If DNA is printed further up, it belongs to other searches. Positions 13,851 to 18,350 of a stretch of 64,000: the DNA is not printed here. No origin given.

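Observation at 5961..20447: Giant ~4,800-aa autotransporter with a cysteine-packed passenger, which conflicts with classical type Va secretion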

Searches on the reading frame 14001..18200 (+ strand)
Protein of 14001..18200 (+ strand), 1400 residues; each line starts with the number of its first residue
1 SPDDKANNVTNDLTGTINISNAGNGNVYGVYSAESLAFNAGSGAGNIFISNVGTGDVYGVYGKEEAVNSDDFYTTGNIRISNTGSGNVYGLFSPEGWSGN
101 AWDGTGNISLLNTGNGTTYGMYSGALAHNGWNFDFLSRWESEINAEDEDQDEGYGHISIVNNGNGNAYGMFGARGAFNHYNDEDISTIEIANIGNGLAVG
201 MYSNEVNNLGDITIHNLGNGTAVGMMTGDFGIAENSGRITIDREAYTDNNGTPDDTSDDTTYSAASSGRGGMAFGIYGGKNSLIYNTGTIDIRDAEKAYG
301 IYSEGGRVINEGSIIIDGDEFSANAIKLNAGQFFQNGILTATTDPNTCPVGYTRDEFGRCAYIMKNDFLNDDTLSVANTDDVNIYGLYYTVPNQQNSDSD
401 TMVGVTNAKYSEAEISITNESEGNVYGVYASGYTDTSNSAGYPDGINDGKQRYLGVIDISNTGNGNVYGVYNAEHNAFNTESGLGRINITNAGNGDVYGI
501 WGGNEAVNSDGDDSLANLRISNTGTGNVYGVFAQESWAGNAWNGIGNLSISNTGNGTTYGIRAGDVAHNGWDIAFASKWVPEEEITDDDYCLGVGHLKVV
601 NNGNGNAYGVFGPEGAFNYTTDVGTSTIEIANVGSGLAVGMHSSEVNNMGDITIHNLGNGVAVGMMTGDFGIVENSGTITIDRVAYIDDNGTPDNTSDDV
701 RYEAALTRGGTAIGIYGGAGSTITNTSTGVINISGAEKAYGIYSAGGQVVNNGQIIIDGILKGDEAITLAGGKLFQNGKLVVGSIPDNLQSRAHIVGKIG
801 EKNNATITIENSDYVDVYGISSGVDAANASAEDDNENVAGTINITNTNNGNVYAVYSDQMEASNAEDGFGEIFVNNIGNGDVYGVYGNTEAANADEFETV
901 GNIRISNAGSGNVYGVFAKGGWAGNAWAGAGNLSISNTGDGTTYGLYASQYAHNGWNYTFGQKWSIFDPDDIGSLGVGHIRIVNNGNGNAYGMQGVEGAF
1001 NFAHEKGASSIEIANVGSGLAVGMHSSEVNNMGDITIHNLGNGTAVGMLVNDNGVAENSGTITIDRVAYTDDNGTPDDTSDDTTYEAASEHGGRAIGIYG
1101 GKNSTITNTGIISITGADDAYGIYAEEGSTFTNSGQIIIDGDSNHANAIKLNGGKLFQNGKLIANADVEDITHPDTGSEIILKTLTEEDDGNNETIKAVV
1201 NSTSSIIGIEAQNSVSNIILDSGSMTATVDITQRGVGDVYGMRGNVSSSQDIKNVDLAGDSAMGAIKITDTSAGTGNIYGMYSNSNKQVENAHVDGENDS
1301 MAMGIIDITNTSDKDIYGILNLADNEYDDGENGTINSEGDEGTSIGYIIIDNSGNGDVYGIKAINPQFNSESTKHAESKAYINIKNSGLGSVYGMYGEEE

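Call 5: search_protein_families(library=pfam, proteins=[window:14001-18200:+], max_evalue=0.1)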
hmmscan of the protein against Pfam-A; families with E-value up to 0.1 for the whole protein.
window:14001-18200:+ (1400 aa): 2 families
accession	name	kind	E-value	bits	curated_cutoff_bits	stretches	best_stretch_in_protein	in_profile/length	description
PF21765.4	CUB_A2MG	-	0.01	16.6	27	0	512-530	26-44/62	A2MG, CUB domain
PF22262.2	DUF6950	-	0.027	15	27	0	647-684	88-126/134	Domain of unknown function (DUF6950)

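Call 6: search_protein_families(library=ncbifam, proteins=[window:14001-18200:+], max_evalue=0.1)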
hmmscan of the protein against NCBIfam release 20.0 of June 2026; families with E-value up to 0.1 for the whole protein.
window:14001-18200:+ (1400 aa): 2 families
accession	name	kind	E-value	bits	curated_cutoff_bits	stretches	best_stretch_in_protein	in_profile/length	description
NF033924.1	T3SS_LcrQ_reg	equivalog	0.022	15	125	0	203-247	3-47/110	type III secretion system exported negative regulator LcrQ/YscM1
TIGR02892.1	spore_yabP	equivalog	0.044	13.8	75.4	0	1105-1168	4-67/85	sporulation protein YabP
